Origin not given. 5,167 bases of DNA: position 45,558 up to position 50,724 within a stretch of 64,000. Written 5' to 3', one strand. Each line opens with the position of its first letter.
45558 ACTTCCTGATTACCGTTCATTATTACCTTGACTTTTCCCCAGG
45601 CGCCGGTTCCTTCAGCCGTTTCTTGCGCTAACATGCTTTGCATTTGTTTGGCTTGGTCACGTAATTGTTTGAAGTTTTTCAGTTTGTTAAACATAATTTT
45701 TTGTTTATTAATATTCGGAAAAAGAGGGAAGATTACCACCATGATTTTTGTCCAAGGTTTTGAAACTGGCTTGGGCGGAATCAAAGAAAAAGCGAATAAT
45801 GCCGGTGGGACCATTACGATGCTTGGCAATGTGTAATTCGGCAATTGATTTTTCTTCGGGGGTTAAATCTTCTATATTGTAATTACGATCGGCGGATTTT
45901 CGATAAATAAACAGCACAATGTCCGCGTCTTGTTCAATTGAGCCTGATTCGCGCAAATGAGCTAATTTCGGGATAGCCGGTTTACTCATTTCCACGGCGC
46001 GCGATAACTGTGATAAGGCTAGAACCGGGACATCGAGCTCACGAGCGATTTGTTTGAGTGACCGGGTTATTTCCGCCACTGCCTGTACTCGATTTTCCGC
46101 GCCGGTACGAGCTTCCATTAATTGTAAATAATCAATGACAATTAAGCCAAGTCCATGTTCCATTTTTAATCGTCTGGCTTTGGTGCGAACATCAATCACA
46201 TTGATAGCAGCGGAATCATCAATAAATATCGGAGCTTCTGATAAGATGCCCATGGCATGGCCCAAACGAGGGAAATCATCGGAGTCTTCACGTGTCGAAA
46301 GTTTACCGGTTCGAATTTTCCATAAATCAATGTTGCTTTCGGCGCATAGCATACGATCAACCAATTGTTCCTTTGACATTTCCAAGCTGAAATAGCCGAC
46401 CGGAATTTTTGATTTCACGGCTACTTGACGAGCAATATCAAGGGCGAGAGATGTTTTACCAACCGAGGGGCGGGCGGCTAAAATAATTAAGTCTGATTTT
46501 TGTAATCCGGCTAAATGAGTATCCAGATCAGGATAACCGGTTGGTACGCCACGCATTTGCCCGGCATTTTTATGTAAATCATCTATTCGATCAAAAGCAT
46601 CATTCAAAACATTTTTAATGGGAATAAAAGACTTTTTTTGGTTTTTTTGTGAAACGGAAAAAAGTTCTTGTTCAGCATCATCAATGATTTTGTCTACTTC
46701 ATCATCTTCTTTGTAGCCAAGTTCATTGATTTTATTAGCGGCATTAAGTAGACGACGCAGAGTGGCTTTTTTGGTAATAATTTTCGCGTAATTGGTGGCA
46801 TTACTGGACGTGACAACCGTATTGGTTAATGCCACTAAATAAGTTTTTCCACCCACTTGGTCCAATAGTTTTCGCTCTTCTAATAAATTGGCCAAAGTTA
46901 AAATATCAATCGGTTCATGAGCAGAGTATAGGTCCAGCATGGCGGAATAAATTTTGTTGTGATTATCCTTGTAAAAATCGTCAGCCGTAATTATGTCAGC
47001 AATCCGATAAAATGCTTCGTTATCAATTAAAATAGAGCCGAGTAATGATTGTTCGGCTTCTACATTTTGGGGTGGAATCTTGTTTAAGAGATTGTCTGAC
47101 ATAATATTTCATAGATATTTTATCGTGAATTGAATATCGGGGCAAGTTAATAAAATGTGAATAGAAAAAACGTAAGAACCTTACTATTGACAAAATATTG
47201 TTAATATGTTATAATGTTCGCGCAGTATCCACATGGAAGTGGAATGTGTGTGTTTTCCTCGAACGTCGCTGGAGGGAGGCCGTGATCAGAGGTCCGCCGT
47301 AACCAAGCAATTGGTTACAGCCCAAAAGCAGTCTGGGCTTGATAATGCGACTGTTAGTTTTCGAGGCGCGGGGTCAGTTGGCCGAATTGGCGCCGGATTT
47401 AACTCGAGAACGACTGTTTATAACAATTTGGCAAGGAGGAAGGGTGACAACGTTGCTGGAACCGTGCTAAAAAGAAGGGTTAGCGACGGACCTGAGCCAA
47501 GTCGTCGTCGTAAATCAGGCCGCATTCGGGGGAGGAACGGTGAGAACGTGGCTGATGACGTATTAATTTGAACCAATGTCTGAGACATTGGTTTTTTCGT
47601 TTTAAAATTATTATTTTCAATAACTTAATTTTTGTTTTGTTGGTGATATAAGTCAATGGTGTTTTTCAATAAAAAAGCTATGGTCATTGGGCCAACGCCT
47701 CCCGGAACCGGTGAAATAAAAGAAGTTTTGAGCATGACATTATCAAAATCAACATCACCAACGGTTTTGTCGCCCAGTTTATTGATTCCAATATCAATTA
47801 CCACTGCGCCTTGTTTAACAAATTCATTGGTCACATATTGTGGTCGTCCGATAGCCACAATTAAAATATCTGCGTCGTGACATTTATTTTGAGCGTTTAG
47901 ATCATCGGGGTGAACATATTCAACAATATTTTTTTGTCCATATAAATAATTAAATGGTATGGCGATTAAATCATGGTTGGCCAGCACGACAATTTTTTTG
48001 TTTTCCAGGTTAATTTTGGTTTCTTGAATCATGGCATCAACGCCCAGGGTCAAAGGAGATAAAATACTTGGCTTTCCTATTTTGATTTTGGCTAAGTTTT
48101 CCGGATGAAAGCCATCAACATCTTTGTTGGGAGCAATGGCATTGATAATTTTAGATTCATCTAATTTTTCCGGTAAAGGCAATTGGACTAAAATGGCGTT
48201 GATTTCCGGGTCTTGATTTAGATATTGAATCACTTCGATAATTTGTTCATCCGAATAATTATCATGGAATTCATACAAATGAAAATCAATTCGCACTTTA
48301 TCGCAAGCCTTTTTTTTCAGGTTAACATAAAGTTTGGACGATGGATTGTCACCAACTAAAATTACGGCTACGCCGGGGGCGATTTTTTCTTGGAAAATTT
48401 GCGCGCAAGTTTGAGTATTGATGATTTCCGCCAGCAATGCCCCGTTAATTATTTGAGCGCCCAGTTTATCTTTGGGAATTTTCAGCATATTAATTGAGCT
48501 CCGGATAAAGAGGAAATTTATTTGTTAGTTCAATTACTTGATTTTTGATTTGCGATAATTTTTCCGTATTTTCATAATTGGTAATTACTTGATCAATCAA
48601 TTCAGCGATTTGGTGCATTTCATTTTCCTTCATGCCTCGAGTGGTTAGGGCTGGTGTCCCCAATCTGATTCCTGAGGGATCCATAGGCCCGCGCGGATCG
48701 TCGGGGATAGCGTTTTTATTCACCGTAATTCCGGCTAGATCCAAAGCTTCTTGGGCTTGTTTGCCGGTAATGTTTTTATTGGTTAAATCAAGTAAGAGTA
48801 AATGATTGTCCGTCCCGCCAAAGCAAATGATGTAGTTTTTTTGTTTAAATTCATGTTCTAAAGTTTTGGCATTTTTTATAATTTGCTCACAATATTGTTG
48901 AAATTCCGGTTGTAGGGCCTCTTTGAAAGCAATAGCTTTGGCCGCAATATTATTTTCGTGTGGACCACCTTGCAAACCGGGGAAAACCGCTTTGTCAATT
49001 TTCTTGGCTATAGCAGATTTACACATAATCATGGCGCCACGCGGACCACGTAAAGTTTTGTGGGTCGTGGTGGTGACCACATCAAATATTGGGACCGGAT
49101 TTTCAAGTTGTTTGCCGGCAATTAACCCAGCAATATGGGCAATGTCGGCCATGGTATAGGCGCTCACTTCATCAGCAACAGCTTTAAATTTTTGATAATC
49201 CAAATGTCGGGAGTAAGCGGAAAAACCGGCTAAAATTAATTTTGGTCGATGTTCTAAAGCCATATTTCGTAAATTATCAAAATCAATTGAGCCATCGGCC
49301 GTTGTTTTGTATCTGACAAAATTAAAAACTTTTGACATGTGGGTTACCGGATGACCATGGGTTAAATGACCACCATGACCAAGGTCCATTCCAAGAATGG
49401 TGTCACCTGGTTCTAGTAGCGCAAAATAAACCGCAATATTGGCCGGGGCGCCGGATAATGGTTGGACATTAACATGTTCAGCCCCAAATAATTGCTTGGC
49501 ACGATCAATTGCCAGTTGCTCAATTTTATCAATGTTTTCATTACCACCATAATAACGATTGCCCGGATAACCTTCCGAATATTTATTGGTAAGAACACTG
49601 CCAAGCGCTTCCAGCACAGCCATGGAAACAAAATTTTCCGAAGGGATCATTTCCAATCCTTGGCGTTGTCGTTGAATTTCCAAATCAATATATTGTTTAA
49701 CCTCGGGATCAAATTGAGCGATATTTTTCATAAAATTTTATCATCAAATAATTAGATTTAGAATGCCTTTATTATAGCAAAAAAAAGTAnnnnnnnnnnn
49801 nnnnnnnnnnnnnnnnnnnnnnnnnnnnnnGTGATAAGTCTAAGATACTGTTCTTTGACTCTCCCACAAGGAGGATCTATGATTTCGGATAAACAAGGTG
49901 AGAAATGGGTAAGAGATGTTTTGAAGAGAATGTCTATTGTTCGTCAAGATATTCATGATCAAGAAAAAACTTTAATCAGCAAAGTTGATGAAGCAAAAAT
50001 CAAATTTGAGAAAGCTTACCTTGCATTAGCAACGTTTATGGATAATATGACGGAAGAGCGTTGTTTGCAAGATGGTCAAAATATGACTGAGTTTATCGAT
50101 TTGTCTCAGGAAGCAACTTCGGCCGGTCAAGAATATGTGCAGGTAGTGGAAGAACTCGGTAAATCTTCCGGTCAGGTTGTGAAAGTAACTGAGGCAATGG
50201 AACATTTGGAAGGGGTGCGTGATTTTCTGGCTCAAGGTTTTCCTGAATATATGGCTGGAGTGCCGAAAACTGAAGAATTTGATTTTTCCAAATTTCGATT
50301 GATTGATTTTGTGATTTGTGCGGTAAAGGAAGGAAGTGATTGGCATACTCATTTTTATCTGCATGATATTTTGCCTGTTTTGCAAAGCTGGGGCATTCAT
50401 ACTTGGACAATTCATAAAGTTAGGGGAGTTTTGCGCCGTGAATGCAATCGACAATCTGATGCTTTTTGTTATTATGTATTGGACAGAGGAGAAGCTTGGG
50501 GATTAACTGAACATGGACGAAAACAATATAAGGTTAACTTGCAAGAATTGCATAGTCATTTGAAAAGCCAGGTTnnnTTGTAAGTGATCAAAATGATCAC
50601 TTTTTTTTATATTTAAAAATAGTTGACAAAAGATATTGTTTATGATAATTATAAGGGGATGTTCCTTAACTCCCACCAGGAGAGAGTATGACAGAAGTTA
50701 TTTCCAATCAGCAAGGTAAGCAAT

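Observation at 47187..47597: Unannotated structured RNA candidate (about 375 nt) with consensus promoter and intrinsic terminator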

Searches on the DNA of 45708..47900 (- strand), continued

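Call 108: search_with_rna_model(model_id=R1, sources=[window, L083, L086, L087, L100, L101, L102, L002, L003, L004, L005, L006, L007, L008, L009, L010, L011, L012, L013, L014, L015, L016, L017, L018, L019, L020, L021, L022, L023, L024, L025, L026, L027, L028, L029, L030, L031, L032, L033, L035, L036, L037, L038, L039, L040, L041, L042, L043, L044, L045, L046, L047, L048, L049, L050, L051, L052, L053, L054, L055, L056, L057, L058, L059, L060, L061, L062, L063, L064, L065, L066, L067, L068, L069, L070, L071, L072, L073, L074, L075, L076, L077, L078, L079, L080, L081], max_evalue=10, show_alignments=3)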
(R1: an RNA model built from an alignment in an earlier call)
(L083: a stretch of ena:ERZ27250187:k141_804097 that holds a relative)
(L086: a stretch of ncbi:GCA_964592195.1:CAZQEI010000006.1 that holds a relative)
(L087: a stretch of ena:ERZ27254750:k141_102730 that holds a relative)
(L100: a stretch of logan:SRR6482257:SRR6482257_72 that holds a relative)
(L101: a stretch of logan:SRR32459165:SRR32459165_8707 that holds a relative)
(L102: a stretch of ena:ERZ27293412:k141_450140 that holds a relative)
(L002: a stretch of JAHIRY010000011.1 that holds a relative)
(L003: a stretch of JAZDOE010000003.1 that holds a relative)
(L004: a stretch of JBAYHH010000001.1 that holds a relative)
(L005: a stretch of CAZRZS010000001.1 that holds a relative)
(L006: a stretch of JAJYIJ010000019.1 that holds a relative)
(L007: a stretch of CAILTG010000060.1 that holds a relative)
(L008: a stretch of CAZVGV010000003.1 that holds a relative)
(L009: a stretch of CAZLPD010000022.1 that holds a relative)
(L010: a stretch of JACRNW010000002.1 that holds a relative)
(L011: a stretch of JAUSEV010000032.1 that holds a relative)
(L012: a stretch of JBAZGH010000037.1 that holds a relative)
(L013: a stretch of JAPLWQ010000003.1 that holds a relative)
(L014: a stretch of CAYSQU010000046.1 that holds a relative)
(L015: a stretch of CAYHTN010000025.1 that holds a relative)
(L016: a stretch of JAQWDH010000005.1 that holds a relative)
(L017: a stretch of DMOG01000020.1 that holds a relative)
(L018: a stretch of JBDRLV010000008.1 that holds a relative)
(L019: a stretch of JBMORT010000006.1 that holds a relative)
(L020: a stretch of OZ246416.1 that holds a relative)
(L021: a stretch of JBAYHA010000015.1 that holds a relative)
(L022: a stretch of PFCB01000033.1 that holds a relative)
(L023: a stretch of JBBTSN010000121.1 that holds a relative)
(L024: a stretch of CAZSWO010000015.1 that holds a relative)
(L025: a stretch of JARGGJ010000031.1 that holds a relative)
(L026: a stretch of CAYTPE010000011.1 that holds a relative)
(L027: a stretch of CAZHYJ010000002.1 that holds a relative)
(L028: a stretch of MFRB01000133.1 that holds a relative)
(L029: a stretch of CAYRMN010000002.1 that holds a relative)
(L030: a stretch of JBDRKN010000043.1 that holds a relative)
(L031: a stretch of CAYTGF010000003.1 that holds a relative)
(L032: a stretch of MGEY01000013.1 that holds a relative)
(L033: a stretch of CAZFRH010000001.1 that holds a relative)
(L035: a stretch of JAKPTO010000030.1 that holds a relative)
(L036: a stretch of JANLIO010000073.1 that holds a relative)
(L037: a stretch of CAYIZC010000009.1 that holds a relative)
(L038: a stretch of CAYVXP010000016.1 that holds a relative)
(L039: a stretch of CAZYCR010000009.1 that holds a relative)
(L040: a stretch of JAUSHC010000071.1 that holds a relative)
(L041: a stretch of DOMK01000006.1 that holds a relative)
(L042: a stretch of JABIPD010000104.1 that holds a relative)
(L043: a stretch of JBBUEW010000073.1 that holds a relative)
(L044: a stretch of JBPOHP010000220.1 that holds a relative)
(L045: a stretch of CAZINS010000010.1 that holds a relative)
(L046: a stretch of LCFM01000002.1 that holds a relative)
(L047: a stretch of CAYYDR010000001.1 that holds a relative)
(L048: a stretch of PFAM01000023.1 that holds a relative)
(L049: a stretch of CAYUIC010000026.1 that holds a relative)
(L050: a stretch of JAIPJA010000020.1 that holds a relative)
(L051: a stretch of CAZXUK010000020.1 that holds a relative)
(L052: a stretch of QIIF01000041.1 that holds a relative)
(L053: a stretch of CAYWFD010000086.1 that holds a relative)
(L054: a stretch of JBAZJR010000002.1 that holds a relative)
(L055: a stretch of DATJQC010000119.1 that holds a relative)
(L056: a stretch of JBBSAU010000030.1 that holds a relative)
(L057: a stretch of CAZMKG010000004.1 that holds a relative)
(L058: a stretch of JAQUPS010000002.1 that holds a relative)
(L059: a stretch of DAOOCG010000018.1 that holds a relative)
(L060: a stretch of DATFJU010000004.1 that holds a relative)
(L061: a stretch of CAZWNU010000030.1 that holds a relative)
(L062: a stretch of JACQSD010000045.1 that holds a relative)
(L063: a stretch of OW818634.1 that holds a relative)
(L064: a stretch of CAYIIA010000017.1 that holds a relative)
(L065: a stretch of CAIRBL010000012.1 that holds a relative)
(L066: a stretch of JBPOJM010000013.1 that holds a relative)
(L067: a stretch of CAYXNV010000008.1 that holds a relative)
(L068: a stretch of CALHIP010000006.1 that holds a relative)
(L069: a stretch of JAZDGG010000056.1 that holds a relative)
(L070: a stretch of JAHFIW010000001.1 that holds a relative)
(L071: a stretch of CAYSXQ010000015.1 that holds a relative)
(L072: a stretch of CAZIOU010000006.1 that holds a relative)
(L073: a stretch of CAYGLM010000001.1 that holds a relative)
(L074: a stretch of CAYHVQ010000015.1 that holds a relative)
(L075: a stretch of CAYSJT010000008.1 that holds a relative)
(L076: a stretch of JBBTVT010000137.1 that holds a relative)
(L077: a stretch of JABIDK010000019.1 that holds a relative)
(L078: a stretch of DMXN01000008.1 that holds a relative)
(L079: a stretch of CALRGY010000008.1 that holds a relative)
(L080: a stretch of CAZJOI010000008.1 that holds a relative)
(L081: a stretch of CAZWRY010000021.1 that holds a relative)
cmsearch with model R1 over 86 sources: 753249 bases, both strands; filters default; matches with E-value up to 10: 4.
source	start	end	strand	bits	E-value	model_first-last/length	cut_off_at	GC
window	47222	47310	+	100.4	1.2e-24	1-89/89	no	0.55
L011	3450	3533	-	12.2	1.1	1-89/89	no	0.55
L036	7058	7163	-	9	7.7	1-89/89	no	0.57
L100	244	304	-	8.7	9.1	1-89/89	no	0.61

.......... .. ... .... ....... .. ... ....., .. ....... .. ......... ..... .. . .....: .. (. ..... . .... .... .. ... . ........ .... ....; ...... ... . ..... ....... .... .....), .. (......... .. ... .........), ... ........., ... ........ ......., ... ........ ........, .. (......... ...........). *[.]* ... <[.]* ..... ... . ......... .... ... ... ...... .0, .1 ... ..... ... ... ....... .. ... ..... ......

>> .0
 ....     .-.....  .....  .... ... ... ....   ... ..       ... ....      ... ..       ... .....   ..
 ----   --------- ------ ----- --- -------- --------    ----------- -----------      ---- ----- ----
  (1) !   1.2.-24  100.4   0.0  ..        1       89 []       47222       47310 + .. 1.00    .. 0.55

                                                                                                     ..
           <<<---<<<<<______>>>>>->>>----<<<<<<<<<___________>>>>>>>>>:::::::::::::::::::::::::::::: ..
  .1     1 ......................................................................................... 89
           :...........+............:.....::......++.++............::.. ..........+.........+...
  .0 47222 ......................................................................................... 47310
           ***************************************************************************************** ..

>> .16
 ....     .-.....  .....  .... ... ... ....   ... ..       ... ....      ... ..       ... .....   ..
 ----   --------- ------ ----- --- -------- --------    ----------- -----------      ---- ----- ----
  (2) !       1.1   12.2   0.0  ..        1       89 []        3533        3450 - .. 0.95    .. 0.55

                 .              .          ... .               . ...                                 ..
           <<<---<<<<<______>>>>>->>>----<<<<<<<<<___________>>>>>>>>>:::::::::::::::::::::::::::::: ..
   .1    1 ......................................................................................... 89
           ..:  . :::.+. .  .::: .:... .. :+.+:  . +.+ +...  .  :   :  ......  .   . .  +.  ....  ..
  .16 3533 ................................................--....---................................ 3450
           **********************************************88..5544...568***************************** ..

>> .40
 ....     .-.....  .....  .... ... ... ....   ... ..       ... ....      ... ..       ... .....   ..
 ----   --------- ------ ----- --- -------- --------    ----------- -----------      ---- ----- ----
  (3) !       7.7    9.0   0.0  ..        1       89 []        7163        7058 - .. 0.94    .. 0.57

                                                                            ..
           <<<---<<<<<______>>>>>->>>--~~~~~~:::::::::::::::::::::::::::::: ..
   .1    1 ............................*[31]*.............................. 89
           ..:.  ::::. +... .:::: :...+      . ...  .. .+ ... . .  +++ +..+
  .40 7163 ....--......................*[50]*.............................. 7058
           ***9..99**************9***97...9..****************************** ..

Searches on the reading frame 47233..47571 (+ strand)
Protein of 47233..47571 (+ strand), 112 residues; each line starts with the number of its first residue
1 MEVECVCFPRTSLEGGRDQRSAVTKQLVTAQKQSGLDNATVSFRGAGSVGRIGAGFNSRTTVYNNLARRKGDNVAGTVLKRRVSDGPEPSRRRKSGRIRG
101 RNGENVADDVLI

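Call 13: find_encoding_contigs(protein=window:47233-47571:+, flank=3000, max_places=10)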
Protein window:47233-47571:+ (112 aa): no gene with exactly this product is on record in the collection.

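Call 14: find_homologous_proteins(query=window:47233-47568:+, max_evalue=0.01)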
Query window:47233-47568:+ (112 aa): 1 proteins with E <= 0.01 among 10 candidates.
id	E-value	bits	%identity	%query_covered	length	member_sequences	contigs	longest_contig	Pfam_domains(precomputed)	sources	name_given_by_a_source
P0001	2.6e-52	194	90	92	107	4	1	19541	-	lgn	-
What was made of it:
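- Tried and rejected: One near-identical hit by word-index search (call 14).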

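Call 15: find_encoding_contigs(protein=P0001, flank=5000, max_places=10)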
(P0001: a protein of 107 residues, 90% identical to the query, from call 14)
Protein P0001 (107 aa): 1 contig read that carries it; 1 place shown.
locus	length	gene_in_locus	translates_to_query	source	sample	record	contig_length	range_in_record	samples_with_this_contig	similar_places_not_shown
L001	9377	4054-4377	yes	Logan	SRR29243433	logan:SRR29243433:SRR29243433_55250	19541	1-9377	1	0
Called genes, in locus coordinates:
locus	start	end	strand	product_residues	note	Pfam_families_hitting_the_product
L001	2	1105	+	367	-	?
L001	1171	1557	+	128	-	PF00829:Ribosomal_L21p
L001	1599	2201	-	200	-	PF21176:RecR_HhH, PF13662:Toprim_4, PF01751:Toprim, PF21175:RecR_C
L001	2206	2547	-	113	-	PF02575:YbaB_DNA_bd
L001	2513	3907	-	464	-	PF00772:DnaB, PF03796:DnaB_C, PF13481:AAA_25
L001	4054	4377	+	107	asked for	-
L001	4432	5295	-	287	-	PF00763:THF_DHG_CYH, PF02882:THF_DHG_CYH_C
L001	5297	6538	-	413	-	PF00464:SHMT, PF00155:Aminotran_1_2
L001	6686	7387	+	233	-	-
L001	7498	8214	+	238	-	-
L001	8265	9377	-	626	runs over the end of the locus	PF04773:FecR, PF00041:fn3 (faint), PF16656:Pur_ac_phosph_N (faint)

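Call 56: search_protein_representatives(protein=window:47233-47568:+)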
Query: 112 residues. Proteins with E-value up to 0.001 (for the whole library): 3; up to 1e-10: 1; up to 1e-30: 1. The best 3 are listed.
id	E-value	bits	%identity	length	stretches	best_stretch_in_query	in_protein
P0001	8.3e-53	193.5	90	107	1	6-108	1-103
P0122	2.3e-10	57.2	48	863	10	70-90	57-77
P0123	1.4e-04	38.6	36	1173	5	18-64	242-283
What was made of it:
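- On Protein-coding gene (112-aa ORF): Only a 90%-identical ORF was found among 5.8 billion clusters and 1.84 billion representatives (calls 14, 56).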

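Call 61: list_cluster_members(proteins=[P0001, P0002, P0003])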
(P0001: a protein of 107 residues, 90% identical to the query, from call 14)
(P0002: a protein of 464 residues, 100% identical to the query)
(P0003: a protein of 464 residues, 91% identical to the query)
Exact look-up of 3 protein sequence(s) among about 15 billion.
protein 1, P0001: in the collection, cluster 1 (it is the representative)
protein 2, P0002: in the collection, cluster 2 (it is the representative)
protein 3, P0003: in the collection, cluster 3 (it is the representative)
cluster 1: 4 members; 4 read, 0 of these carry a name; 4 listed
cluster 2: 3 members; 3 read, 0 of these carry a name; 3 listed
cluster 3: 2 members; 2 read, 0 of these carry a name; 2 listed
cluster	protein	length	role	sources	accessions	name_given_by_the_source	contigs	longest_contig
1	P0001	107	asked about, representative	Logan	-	-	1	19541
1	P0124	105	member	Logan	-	-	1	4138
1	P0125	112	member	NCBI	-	-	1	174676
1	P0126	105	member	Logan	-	-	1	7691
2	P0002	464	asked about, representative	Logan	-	-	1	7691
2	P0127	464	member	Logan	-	-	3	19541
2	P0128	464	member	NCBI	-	-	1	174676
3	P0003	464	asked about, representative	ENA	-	-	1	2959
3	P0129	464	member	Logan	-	-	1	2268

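Call 62: find_encoding_contigs(protein=P0124, flank=1500, max_places=3)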
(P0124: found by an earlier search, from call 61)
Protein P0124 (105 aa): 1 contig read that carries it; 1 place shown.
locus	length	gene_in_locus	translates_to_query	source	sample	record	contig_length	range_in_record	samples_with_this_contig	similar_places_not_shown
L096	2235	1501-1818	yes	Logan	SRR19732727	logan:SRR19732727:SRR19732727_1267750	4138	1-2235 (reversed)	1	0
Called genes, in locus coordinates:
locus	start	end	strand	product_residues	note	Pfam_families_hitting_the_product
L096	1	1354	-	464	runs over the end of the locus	PF00772:DnaB, PF03796:DnaB_C, PF13481:AAA_25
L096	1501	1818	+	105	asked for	-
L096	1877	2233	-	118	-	?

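Call 63: find_encoding_contigs(protein=P0129, flank=1500, max_places=3)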
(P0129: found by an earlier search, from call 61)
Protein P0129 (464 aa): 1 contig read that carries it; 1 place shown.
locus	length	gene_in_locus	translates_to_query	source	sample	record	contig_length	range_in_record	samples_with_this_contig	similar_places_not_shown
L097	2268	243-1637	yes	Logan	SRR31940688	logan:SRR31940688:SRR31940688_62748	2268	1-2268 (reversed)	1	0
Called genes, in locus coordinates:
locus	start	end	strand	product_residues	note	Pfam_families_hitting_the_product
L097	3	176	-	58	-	?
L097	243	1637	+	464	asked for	PF00772:DnaB, PF03796:DnaB_C, PF13481:AAA_25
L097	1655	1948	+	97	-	PF02575:YbaB_DNA_bd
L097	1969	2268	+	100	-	?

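Call 64: find_encoding_contigs(protein=P0126, flank=1500, max_places=3)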
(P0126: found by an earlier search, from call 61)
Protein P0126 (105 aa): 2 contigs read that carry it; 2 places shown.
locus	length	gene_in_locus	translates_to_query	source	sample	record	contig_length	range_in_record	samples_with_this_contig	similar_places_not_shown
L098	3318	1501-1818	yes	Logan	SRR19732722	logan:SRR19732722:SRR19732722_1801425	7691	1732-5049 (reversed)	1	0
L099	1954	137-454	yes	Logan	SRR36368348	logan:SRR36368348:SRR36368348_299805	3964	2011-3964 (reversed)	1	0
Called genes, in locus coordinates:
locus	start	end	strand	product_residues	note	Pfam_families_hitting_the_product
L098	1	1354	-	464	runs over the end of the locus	PF00772:DnaB, PF03796:DnaB_C, PF13481:AAA_25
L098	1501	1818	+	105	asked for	-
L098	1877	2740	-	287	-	PF00763:THF_DHG_CYH, PF02882:THF_DHG_CYH_C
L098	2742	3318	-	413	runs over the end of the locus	PF00464:SHMT, PF00155:Aminotran_1_2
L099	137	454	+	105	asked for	-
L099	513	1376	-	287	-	PF00763:THF_DHG_CYH, PF02882:THF_DHG_CYH_C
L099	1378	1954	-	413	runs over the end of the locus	PF00464:SHMT, PF00155:Aminotran_1_2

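Call 68: search_protein_families(library=pfam, proteins=[window:47233-47568:+], max_evalue=0.1)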
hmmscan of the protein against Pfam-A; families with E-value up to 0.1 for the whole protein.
window:47233-47568:+ (112 aa): 0 families

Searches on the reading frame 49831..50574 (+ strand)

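Call 68: search_protein_families(library=pfam, proteins=[window:49831-50574:+], max_evalue=0.1)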
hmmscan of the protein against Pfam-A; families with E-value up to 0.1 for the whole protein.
window:49831-50574:+ (248 aa): 1 family
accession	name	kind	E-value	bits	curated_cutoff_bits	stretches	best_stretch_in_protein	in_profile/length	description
PF20667.3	Sec10_N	-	0.085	13.4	27.4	0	30-125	11-81/118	Exocyst complex component Sec10, N-terminal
